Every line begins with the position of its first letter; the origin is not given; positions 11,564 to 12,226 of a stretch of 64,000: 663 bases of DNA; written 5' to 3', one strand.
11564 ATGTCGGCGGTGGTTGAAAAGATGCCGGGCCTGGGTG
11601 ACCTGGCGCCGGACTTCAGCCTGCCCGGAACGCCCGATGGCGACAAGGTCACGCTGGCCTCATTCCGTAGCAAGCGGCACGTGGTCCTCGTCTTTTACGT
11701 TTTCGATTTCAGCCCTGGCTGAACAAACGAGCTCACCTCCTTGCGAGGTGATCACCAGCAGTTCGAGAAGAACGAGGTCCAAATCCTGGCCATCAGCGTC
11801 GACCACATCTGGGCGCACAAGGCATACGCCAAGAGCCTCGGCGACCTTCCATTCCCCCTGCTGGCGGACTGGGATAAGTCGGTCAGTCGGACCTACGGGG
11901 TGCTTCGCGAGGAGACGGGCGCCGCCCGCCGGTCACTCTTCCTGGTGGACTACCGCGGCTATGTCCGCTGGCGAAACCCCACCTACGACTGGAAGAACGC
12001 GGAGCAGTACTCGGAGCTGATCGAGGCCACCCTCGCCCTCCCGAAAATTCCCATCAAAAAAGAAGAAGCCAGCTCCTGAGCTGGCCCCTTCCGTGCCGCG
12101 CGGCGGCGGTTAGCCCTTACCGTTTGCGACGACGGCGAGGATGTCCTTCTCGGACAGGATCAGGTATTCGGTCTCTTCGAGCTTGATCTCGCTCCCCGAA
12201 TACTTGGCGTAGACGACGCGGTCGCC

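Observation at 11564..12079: Candidate selenocysteine-containing peroxiredoxin: TGA at the peroxidatic-Cys position plus a SECIS-like hairpin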

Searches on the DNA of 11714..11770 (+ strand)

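Call 58: build_rna_model(alignment_id=A2, structure=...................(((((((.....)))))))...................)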
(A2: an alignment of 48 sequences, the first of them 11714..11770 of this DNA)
Model R1 built from alignment A2 (48 sequences, 57 columns); structure: as given.
model positions 57; base pairs 7; branch points 0; effective number of sequences 13.36; information 0.977 bits per position. Calibrated on 0.2 Mb of random sequence (short: E-values are rough).
structure used (alignment columns):
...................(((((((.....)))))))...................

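Call 59: search_with_rna_model(model_id=R1, sources=[window, L087, L089, L090, L091, L092, L094, L095, L098, L099, L100, L103, L106, L108, L114, L116, L118, L120, L122, L123, L124, L125, L126, L129, L130, L131, L132, L133, L135, L136, L137, L139, L140, L141, L144, L147, L148, L149, L150, L151, L153, L154, L156, L157, L158, L160, L161, L162, L163, L164, L165, L166, L159, L005, L007, L008, L009, L010, L012, L013, L020, L022, L029, L032, L035, L037, L041, L042, L043, L044, L045, L047, L048, L050, L051, L052, L053], max_evalue=1, make_alignment=true)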
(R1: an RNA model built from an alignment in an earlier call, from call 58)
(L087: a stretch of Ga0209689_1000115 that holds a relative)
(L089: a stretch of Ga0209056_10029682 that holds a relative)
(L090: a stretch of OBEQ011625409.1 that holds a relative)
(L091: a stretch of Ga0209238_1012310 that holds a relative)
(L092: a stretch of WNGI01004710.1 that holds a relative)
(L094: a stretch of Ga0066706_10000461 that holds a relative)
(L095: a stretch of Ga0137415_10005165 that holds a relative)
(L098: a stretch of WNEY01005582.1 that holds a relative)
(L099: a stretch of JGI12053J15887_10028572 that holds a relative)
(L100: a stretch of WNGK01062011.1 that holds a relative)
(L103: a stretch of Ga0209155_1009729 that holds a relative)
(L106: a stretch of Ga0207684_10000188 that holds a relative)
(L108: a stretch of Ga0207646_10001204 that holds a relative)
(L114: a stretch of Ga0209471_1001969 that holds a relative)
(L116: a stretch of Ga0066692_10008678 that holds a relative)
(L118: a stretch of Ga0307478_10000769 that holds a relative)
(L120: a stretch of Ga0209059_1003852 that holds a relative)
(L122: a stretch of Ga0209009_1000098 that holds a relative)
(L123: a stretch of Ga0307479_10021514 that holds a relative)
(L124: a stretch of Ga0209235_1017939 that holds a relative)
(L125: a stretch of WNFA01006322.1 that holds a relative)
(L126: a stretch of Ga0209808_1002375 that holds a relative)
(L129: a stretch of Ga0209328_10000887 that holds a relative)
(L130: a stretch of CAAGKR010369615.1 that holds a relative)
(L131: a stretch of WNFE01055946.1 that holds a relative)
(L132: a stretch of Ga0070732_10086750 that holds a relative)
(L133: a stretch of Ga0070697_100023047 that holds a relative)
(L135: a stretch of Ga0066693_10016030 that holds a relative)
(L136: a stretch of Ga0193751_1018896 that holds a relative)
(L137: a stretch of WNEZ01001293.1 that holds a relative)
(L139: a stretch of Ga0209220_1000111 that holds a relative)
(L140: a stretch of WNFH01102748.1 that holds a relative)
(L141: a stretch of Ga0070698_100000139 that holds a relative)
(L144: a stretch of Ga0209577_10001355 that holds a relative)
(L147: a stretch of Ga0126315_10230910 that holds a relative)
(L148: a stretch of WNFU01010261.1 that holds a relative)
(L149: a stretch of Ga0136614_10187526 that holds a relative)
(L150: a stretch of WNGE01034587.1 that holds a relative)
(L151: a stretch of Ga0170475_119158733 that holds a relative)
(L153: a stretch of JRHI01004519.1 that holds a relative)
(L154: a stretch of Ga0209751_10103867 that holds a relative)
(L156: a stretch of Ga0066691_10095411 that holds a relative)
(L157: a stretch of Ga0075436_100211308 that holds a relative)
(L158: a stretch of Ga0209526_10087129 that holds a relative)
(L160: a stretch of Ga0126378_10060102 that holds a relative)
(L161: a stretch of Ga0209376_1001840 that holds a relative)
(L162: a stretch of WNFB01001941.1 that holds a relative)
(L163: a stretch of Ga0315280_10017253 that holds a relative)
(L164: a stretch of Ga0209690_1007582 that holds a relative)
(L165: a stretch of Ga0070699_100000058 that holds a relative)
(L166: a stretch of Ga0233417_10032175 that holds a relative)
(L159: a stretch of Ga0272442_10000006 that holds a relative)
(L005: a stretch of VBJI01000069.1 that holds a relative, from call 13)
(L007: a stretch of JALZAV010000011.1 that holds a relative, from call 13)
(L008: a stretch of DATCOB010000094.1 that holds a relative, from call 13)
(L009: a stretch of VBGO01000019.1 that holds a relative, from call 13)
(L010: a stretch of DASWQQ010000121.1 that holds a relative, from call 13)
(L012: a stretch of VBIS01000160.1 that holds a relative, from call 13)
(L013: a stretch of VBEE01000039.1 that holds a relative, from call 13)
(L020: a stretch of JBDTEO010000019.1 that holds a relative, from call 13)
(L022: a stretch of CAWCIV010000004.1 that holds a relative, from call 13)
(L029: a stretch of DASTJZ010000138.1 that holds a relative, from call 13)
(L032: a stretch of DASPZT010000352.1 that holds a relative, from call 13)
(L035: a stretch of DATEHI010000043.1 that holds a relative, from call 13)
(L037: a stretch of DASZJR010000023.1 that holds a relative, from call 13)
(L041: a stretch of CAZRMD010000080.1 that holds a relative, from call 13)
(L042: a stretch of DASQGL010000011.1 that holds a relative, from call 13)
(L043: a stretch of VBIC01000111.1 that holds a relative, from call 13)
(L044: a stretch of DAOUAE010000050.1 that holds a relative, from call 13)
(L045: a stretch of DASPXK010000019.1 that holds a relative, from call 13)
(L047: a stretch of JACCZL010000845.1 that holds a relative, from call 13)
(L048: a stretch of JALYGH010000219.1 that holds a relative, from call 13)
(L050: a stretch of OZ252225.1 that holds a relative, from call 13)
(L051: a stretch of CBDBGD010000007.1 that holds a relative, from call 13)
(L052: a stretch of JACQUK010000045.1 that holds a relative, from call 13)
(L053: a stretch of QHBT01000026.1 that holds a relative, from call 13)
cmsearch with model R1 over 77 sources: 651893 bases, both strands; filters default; matches with E-value up to 1: 85.
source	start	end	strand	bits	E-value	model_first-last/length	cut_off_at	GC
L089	3988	4044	+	86.1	3.4e-23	1-57/57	no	0.58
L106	10130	10186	+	86.1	3.4e-23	1-57/57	no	0.58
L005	2974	3030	+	86.1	3.5e-23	1-57/57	no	0.56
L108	10130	10186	+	85.3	6.2e-23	1-57/57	no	0.54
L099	1347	1403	+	85.2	6.3e-23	1-57/57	no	0.58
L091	1369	1425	+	84.6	9.6e-23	1-57/57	no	0.58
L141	10130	10186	+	84.5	1.1e-22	1-57/57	no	0.6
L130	1479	1535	+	84.4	1.1e-22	1-57/57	no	0.56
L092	4632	4688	+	84.4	1.2e-22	1-57/57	no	0.56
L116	1040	1096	+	84.4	1.2e-22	1-57/57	no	0.56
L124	321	377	+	84.4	1.2e-22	1-57/57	no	0.56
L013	2974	3030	+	84.4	1.2e-22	1-57/57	no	0.56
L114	6560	6616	+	84.1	1.4e-22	1-57/57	no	0.56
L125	5651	5707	+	84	1.5e-22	1-57/57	no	0.54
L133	2498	2554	+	84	1.5e-22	1-57/57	no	0.54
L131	813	869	+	83.9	1.6e-22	1-57/57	no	0.58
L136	1370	1426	+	83.9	1.6e-22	1-57/57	no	0.58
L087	10130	10186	+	83.6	1.9e-22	1-57/57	no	0.56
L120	1995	2051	+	83.5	2.1e-22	1-57/57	no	0.56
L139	10130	10186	+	83.1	2.6e-22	1-57/57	no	0.54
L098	1684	1740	+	82.5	4.1e-22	1-57/57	no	0.54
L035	2974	3030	+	82.3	4.9e-22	1-57/57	no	0.56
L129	5044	5100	+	82.2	5e-22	1-57/57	no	0.56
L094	5779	5835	+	81.6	7.7e-22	1-57/57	no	0.56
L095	341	397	+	81.6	7.7e-22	1-57/57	no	0.56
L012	2974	3030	+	81.6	7.7e-22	1-57/57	no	0.56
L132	1336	1392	+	80.9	1.2e-21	1-57/57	no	0.56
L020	2974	3030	+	80.4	1.7e-21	1-57/57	no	0.54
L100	4808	4864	+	79.9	2.4e-21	1-57/57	no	0.56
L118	6260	6316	+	79.9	2.4e-21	1-57/57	no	0.56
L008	1496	1552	+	79.9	2.4e-21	1-57/57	no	0.53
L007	2974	3030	+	79.8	2.6e-21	1-57/57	no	0.56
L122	10127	10183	+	79.8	2.6e-21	1-57/57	no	0.51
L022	2974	3030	+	79.7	2.8e-21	1-57/57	no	0.6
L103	1870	1926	+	79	4.4e-21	1-57/57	no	0.58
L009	2424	2480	+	79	4.5e-21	1-57/57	no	0.56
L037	2974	3030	+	78.9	4.8e-21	1-57/57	no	0.6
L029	2974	3030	+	77.6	1.2e-20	1-57/57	no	0.53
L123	2502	2558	+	76.9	1.9e-20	1-57/57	no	0.54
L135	1144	1200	+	75.9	3.8e-20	1-57/57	no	0.53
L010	2974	3030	+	74.8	8.1e-20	1-57/57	no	0.53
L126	308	364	+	72.4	4.2e-19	1-57/57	no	0.53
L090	556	612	+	71.7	7e-19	1-57/57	no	0.49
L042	2974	3030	+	70.4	1.6e-18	1-57/57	no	0.53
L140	334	390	+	69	4.4e-18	1-57/57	no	0.56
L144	10130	10186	+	68.2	7.5e-18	1-57/57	no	0.53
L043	2974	3030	+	68.2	7.5e-18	1-57/57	no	0.53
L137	10130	10186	+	67.7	1.1e-17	1-57/57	no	0.54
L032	2974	3030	+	67.7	1.1e-17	1-57/57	no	0.54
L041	2974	3030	+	58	8e-15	1-57/57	no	0.53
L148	10115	10171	+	57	1.6e-14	1-57/57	no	0.61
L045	2962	3018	+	57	1.6e-14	1-57/57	no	0.61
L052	1990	2046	+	54.2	1.1e-13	1-57/57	no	0.72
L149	895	951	+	51.9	5.3e-13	1-57/57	no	0.63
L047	2962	3018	+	51.9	5.4e-13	1-57/57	no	0.61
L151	1493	1549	+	51.4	7.4e-13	1-57/57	no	0.58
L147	676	732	+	50.2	1.7e-12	1-57/57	no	0.6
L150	5859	5915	+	49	4e-12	1-57/57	no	0.56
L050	2974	3030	+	47.2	1.4e-11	1-57/57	no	0.67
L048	2941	2997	+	45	6.3e-11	1-57/57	no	0.54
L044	2974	3030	+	42.9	2.6e-10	1-57/57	no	0.65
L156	1160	1216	+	42.7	3e-10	1-57/57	no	0.68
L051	2974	3030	+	42.7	3.1e-10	1-57/57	no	0.63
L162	631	687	+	41.9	5.1e-10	1-57/57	no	0.63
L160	867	923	+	39.3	3e-09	1-57/57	no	0.63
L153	977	1033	+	38.5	5.2e-09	1-57/57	no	0.58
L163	6033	6089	+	38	7.4e-09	1-57/57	no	0.61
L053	2971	3027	+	36.4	2.3e-08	1-57/57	no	0.65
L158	995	1051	+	34.8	6.9e-08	1-57/57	no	0.67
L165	10130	10186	+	27.3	1.1e-05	1-57/57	no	0.56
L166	207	265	+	20.4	0.0013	1-57/57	no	0.59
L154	532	588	+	18.6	0.0044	1-57/57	no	0.65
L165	15418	15453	-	15.8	0.031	1-57/57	no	0.61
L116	3555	3612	-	14.5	0.076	1-57/57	no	0.72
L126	6614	6651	+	14.4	0.081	15-57/57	no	0.66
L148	11953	12006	+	14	0.1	1-57/57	no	0.65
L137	4379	4428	-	13.8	0.12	1-57/57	no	0.64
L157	166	222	+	12.8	0.24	1-57/57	no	0.61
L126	2781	2837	-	11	0.85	1-57/57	no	0.7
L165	7157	7196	+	10.9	0.9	1-57/57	no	0.7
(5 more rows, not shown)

Alignment A6: 85 matches aligned to the model, 100 columns, each read 5' to 3' on its own strand. Consensus structure (alignment columns), stored with it:
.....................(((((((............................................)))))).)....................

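Call 60: search_with_rna_model(model_id=R1, sources=[window, L087, L089, L090, L091, L092, L094, L095, L098, L099, L100, L103, L106, L108, L114, L116, L118, L120, L122, L123, L124, L125, L126, L129, L130, L131, L132, L133, L135, L136, L137, L139, L140, L141, L144, L147, L148, L149, L150, L151, L153, L154, L156, L157, L158, L160, L161, L162, L163, L164, L165, L166, L005, L007, L008, L009, L010, L012, L013, L020, L022, L029, L032, L035, L037, L041, L042, L043, L044, L045, L047, L048, L050, L051, L052, L053], max_evalue=0.0001, make_alignment=true)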
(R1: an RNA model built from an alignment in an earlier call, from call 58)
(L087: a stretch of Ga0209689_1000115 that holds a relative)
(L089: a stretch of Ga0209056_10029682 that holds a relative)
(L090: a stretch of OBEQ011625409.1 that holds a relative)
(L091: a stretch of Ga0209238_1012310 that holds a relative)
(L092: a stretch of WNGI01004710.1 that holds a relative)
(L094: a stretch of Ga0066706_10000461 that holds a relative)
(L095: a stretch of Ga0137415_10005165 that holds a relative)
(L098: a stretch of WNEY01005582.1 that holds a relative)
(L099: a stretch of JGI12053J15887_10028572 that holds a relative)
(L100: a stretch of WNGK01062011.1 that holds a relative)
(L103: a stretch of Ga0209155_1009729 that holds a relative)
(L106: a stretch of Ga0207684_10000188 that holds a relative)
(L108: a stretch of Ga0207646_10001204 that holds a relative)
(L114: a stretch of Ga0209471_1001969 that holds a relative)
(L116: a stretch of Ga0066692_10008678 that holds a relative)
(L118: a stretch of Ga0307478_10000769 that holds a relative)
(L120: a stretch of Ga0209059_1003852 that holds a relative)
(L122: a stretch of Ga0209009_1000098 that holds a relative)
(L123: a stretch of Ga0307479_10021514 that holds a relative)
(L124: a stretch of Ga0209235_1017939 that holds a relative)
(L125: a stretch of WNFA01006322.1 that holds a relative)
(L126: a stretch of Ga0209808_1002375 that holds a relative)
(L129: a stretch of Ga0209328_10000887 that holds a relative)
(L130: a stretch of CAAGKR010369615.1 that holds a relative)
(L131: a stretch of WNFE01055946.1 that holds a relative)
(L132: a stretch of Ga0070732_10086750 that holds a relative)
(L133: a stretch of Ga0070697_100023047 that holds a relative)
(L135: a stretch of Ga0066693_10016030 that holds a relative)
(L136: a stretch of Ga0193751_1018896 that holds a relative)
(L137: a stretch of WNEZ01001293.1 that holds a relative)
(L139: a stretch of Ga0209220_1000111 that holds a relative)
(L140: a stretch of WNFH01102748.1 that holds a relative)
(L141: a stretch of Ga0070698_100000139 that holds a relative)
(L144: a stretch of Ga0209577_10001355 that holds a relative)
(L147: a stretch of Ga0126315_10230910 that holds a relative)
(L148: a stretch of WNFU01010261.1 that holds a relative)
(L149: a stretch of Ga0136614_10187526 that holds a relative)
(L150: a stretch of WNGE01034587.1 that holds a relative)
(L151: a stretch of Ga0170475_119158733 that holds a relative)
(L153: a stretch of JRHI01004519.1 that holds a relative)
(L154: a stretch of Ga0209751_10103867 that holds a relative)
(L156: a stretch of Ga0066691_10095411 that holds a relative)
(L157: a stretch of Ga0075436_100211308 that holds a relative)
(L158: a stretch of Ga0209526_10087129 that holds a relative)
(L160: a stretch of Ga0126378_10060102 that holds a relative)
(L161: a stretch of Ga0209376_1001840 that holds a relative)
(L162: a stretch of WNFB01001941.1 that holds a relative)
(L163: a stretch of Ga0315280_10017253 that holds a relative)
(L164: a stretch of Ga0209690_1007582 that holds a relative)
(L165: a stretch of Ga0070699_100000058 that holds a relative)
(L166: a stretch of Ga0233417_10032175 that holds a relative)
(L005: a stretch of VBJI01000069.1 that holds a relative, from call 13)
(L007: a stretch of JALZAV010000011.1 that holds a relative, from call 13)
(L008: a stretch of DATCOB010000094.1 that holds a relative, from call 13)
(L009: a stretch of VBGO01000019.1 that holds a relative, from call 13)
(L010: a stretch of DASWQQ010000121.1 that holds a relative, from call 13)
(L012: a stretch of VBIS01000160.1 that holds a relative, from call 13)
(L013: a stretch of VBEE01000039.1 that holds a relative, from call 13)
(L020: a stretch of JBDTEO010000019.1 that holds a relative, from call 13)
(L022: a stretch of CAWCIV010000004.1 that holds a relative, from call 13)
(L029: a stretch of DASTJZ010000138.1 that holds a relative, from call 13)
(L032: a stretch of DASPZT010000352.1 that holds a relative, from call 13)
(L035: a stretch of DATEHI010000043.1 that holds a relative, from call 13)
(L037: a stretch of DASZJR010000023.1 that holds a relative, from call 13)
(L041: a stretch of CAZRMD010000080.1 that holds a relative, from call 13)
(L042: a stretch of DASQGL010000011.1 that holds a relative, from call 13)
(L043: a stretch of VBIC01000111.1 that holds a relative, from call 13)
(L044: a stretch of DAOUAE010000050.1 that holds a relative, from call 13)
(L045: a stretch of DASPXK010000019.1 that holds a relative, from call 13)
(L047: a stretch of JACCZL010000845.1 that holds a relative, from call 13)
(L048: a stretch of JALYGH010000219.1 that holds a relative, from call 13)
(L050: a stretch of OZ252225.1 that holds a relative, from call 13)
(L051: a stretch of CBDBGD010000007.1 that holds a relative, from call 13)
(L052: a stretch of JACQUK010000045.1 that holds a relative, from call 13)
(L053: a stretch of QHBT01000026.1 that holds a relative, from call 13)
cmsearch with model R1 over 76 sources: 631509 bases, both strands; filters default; matches with E-value up to 0.0001: 71.
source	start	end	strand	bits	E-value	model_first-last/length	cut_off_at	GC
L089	3988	4044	+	86.1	3.3e-23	1-57/57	no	0.58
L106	10130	10186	+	86.1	3.3e-23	1-57/57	no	0.58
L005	2974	3030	+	86.1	3.4e-23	1-57/57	no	0.56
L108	10130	10186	+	85.3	6e-23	1-57/57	no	0.54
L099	1347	1403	+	85.2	6.1e-23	1-57/57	no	0.58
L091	1369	1425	+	84.6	9.3e-23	1-57/57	no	0.58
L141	10130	10186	+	84.5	1e-22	1-57/57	no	0.6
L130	1479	1535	+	84.4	1.1e-22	1-57/57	no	0.56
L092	4632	4688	+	84.4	1.1e-22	1-57/57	no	0.56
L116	1040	1096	+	84.4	1.1e-22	1-57/57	no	0.56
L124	321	377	+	84.4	1.1e-22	1-57/57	no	0.56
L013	2974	3030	+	84.4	1.1e-22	1-57/57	no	0.56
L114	6560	6616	+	84.1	1.3e-22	1-57/57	no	0.56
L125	5651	5707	+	84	1.4e-22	1-57/57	no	0.54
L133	2498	2554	+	84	1.5e-22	1-57/57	no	0.54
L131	813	869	+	83.9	1.6e-22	1-57/57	no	0.58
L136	1370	1426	+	83.9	1.6e-22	1-57/57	no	0.58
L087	10130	10186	+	83.6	1.8e-22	1-57/57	no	0.56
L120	1995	2051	+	83.5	2.1e-22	1-57/57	no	0.56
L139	10130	10186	+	83.1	2.6e-22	1-57/57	no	0.54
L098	1684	1740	+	82.5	3.9e-22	1-57/57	no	0.54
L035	2974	3030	+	82.3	4.7e-22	1-57/57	no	0.56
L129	5044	5100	+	82.2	4.8e-22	1-57/57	no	0.56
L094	5779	5835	+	81.6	7.5e-22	1-57/57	no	0.56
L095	341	397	+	81.6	7.5e-22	1-57/57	no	0.56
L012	2974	3030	+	81.6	7.5e-22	1-57/57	no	0.56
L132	1336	1392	+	80.9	1.2e-21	1-57/57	no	0.56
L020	2974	3030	+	80.4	1.7e-21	1-57/57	no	0.54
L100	4808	4864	+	79.9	2.3e-21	1-57/57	no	0.56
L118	6260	6316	+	79.9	2.3e-21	1-57/57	no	0.56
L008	1496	1552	+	79.9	2.4e-21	1-57/57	no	0.53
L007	2974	3030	+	79.8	2.5e-21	1-57/57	no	0.56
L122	10127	10183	+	79.8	2.5e-21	1-57/57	no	0.51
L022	2974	3030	+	79.7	2.7e-21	1-57/57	no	0.6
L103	1870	1926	+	79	4.3e-21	1-57/57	no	0.58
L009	2424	2480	+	79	4.3e-21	1-57/57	no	0.56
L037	2974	3030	+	78.9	4.6e-21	1-57/57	no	0.6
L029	2974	3030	+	77.6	1.1e-20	1-57/57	no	0.53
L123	2502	2558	+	76.9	1.9e-20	1-57/57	no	0.54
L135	1144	1200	+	75.9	3.7e-20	1-57/57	no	0.53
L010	2974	3030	+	74.8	7.9e-20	1-57/57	no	0.53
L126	308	364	+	72.4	4.1e-19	1-57/57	no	0.53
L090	556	612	+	71.7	6.8e-19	1-57/57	no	0.49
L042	2974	3030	+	70.4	1.6e-18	1-57/57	no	0.53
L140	334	390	+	69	4.3e-18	1-57/57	no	0.56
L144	10130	10186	+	68.2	7.2e-18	1-57/57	no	0.53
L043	2974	3030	+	68.2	7.2e-18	1-57/57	no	0.53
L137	10130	10186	+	67.7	1.1e-17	1-57/57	no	0.54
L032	2974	3030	+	67.7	1.1e-17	1-57/57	no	0.54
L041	2974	3030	+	58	7.8e-15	1-57/57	no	0.53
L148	10115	10171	+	57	1.6e-14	1-57/57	no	0.61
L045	2962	3018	+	57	1.6e-14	1-57/57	no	0.61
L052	1990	2046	+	54.2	1e-13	1-57/57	no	0.72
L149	895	951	+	51.9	5.2e-13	1-57/57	no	0.63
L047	2962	3018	+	51.9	5.2e-13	1-57/57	no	0.61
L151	1493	1549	+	51.4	7.1e-13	1-57/57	no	0.58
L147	676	732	+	50.2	1.6e-12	1-57/57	no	0.6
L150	5859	5915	+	49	3.8e-12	1-57/57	no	0.56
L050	2974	3030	+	47.2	1.4e-11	1-57/57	no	0.67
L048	2941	2997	+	45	6.1e-11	1-57/57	no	0.54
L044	2974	3030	+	42.9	2.6e-10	1-57/57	no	0.65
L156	1160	1216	+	42.7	2.9e-10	1-57/57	no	0.68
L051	2974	3030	+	42.7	3e-10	1-57/57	no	0.63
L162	631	687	+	41.9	4.9e-10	1-57/57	no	0.63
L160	867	923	+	39.3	2.9e-09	1-57/57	no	0.63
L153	977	1033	+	38.5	5.1e-09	1-57/57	no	0.58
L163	6033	6089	+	38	7.2e-09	1-57/57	no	0.61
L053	2971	3027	+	36.4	2.2e-08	1-57/57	no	0.65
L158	995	1051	+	34.8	6.7e-08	1-57/57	no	0.67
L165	10130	10186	+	27.3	1.1e-05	1-57/57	no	0.56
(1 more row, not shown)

Alignment A7: 71 matches aligned to the model, 58 columns, each read 5' to 3' on its own strand. Consensus structure (alignment columns), stored with it:
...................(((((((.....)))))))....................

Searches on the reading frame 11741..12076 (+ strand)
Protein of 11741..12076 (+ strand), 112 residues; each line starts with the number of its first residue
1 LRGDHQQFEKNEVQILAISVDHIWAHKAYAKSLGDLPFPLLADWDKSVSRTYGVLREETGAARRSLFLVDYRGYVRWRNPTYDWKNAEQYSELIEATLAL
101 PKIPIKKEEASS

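Call 13: find_related_loci(query=A1, collection=genome_contigs, flank=3000)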
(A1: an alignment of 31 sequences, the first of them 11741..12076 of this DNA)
Query A1 (112 aa) in genome_contigs; peptide patterns used: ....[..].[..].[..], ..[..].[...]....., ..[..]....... (x = any residue, [..] = any of these).
161 stretches matched a pattern; 113 encode a relative of the query (tblastn E <= 1e-3); the best 80 are kept; 80 distinct loci.
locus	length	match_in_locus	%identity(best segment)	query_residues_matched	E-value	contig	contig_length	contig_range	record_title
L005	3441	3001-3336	75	1-112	2e-57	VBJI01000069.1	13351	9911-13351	MAG: Chloroflexi bacterium isolate CF_152 14_1009_09_20cm_scaffold_4467, whole genome shotgun sequence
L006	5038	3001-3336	76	1-112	2e-57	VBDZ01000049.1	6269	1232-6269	MAG: Chloroflexi bacterium isolate CF_13 14_1009_09_30cm_scaffold_10837_e:810, whole genome shotgun sequence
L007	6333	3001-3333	75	1-111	7e-57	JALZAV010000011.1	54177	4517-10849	MAG: Candidatus Dormiibacterota bacterium isolate KAP bin100 SD1490_NODE_77_length_54177_cov_5.089454, whole genome shot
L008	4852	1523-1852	76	1-110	1e-56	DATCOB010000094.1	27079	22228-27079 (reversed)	MAG TPA_asm: Candidatus Dormiibacterota bacterium isolate SMAG_U7190 k141_474909, whole genome shotgun sequence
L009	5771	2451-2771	79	1-107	6e-56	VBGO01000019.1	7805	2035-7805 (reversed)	MAG: Chloroflexi bacterium isolate CF_80 14_1009_16_40cm_scaffold_31465, whole genome shotgun sequence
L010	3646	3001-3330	76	1-110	8e-56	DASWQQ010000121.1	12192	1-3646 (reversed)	MAG TPA_asm: Candidatus Dormiibacterota bacterium isolate SMAG_U3499 k141_1100621, whole genome shotgun sequence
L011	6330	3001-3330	75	1-110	1e-55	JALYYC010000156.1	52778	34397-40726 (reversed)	MAG: Candidatus Dormiibacterota bacterium isolate KAP bin29 SD1490-92_k127_1633337, whole genome shotgun sequence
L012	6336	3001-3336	74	1-112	2e-55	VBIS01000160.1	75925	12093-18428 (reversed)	MAG: Chloroflexota bacterium isolate CF_136 14_1009_13_30cm_scaffold_1246, whole genome shotgun sequence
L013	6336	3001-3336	73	1-112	3e-55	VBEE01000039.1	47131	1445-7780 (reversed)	MAG: Chloroflexi bacterium isolate CF_18 14_1009_13_20cm_scaffold_69, whole genome shotgun sequence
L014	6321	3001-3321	77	1-107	3e-55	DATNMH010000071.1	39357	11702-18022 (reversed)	MAG TPA_asm: Candidatus Acidoferrum sp. isolate SMAG_U11474 k141_675979, whole genome shotgun sequence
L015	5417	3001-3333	73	1-111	1e-55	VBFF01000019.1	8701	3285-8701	MAG: Chloroflexi bacterium isolate CF_45 14_1009_12_20cm_scaffold_5764, whole genome shotgun sequence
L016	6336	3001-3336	72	1-112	5e-55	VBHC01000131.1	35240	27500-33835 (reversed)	MAG: Chloroflexi bacterium isolate CF_94 14_0927_09_20cm_scaffold_522, whole genome shotgun sequence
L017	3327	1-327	74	2-110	3e-55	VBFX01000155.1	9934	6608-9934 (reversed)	MAG: Chloroflexi bacterium isolate CF_63 14_1009_02_40cm_scaffold_13469, whole genome shotgun sequence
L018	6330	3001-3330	73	1-110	4e-55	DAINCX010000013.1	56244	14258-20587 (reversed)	MAG TPA_asm: Candidatus Dormiibacterota bacterium isolate CTOTU41355 NODE_184_length_56244_cov_19.051523, whole genome s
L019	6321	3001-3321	77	1-107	4e-55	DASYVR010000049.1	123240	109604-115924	MAG TPA_asm: Candidatus Dormiibacterota bacterium isolate SMAG_U6259 k141_125595, whole genome shotgun sequence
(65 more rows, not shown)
